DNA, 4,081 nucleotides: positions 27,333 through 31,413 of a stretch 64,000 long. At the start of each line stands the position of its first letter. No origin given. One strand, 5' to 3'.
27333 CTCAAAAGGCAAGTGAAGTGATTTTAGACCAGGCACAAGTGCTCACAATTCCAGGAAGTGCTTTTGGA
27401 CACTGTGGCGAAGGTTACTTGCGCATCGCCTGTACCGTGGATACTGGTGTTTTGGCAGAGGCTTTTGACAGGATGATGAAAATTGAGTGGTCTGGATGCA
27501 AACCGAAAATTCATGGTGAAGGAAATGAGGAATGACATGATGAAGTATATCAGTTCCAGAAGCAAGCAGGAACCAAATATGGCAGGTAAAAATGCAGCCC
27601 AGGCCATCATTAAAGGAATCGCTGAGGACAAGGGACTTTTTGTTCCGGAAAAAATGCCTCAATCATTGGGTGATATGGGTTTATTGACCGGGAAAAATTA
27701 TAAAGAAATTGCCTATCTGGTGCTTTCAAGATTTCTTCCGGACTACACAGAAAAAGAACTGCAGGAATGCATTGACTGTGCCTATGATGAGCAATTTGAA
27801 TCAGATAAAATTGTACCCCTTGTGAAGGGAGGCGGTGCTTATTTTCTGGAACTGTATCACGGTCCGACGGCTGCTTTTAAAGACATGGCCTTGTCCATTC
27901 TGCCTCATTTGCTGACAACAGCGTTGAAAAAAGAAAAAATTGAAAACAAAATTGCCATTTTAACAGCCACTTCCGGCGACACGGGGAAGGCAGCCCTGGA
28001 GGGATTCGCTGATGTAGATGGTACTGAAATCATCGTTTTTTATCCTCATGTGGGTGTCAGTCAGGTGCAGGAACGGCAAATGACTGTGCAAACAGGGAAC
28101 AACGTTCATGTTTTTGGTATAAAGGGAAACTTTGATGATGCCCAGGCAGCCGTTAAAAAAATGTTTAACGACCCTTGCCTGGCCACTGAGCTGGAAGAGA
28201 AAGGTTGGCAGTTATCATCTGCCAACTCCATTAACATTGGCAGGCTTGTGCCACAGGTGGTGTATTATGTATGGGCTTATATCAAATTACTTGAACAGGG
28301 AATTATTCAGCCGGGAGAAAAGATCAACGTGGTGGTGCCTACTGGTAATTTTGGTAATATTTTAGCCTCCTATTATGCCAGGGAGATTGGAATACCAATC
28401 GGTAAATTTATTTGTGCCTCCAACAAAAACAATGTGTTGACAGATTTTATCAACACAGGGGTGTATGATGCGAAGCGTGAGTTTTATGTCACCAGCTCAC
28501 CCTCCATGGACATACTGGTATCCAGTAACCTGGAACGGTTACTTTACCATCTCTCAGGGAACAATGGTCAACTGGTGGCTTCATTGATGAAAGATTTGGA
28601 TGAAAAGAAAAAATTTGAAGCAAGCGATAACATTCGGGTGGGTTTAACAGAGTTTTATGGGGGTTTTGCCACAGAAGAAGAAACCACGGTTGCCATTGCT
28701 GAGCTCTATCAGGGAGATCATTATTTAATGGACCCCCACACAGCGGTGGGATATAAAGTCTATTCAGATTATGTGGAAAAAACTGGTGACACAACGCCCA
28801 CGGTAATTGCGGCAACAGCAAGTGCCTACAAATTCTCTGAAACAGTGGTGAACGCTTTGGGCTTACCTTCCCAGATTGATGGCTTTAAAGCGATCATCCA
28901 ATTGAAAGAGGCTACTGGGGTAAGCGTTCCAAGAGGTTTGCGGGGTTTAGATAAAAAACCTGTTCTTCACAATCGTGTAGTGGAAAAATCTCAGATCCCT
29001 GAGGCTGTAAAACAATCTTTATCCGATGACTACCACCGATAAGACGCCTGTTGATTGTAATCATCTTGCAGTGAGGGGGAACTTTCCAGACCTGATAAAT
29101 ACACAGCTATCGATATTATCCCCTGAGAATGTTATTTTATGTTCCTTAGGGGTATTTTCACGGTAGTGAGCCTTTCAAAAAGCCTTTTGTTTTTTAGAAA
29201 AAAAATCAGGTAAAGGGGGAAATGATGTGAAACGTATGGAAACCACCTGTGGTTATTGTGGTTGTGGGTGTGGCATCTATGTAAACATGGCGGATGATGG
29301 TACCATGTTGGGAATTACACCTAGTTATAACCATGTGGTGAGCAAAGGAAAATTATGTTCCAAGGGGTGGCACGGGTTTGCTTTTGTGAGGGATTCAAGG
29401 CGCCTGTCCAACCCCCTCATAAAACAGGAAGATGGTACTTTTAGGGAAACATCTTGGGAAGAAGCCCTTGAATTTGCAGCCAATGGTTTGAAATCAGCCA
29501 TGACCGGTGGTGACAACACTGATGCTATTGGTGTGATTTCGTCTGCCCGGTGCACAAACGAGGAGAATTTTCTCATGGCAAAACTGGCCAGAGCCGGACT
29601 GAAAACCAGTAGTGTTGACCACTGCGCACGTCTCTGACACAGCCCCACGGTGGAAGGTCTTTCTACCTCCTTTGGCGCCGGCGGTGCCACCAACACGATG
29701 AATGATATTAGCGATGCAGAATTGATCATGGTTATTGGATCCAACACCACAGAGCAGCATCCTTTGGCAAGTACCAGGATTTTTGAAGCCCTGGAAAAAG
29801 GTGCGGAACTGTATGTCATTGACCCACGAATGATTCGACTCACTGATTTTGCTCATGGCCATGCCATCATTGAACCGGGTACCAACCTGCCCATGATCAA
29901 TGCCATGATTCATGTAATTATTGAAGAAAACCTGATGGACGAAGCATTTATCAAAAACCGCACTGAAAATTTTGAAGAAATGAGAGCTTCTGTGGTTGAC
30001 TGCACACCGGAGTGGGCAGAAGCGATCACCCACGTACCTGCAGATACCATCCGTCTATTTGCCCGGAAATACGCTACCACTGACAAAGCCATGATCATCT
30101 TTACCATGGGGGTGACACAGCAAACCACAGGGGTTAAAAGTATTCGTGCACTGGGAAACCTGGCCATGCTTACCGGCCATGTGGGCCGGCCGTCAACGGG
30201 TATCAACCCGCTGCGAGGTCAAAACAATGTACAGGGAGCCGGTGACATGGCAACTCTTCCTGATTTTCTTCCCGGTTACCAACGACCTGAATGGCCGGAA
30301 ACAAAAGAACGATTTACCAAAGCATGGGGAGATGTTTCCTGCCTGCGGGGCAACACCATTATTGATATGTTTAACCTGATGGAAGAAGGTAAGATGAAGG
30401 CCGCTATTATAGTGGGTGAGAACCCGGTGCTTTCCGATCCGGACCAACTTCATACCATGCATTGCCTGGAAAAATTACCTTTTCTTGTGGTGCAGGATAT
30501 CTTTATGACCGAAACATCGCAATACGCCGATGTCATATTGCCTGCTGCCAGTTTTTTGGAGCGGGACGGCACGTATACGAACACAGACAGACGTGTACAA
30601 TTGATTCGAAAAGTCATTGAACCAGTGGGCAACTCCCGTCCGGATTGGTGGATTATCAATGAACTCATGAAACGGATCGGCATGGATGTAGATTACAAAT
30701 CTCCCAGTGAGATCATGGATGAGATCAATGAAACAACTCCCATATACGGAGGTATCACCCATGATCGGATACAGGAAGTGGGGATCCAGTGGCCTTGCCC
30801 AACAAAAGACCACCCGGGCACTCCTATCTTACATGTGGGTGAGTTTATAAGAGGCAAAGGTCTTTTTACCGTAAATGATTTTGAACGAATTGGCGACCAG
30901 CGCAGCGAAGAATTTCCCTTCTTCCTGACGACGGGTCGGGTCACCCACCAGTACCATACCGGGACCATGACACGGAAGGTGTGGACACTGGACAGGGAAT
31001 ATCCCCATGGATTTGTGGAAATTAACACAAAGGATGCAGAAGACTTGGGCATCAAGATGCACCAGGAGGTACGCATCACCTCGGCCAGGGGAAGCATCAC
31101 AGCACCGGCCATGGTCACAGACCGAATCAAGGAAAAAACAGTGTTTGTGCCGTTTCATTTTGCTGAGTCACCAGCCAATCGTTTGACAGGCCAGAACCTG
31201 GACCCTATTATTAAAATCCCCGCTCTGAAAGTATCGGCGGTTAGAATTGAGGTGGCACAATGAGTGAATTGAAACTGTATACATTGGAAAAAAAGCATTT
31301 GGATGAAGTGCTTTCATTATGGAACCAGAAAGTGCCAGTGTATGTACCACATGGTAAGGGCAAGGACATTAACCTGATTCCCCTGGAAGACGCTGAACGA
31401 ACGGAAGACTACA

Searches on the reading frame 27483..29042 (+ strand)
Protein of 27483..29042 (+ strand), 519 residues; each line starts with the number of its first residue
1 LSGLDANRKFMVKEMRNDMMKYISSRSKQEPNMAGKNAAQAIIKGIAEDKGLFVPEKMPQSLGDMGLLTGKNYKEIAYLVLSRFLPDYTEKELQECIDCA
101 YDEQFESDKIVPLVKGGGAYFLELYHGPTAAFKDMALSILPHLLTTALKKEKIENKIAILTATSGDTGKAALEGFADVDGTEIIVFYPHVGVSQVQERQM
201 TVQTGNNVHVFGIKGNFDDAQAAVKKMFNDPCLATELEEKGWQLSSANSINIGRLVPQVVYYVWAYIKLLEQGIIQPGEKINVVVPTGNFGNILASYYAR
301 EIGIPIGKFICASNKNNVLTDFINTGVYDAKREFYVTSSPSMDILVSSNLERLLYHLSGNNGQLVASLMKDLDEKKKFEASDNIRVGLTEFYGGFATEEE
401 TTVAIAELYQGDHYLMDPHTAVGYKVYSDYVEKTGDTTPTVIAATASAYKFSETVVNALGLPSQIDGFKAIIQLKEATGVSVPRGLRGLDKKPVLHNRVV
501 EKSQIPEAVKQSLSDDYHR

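Call 57: search_protein_families(library=pfam, proteins=[window:27483-29042:+], max_evalue=0.00001)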
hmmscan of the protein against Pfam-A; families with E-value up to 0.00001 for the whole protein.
window:27483-29042:+ (519 aa): 3 families
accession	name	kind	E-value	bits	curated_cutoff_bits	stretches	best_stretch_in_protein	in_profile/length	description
PF14821.11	Thr_synth_N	-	2.5e-16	60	25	1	21-101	1-79/79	Threonine synthase N terminus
PF00291.31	PALP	-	6e-14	52.5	35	1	120-433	25-280/295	Pyridoxal-phosphate dependent enzyme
PF24857.1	THR4_C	-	1.4e-08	35.2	27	1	420-468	1-50/85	Threonine synthase, C-terminal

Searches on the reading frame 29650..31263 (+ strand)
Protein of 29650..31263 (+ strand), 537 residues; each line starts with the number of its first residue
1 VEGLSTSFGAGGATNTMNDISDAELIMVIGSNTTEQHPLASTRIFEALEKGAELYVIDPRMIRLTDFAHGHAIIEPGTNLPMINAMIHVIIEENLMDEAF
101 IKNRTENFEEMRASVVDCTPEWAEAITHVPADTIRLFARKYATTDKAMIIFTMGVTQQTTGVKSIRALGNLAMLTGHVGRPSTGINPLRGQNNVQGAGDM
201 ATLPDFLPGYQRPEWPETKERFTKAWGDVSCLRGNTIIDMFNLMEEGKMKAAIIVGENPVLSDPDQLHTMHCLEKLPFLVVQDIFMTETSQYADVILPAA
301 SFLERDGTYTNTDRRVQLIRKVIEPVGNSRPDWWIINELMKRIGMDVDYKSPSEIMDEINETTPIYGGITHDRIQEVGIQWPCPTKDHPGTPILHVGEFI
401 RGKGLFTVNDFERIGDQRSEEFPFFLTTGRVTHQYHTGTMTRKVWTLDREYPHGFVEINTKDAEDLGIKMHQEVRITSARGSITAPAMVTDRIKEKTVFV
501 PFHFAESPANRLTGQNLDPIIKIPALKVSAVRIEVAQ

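Call 57: search_protein_families(library=pfam, proteins=[window:29650-31263:+], max_evalue=0.00001)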
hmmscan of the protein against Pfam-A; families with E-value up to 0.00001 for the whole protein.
window:29650-31263:+ (537 aa): 2 families
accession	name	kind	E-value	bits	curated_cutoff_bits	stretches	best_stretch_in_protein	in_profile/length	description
PF00384.28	Molybdopterin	-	8.9e-62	209.6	24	1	14-342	99-353/353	Molybdopterin oxidoreductase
PF01568.27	Molydop_binding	-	8.9e-32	109.8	26.8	1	424-528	1-108/110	Molydopterin dinucleotide binding domain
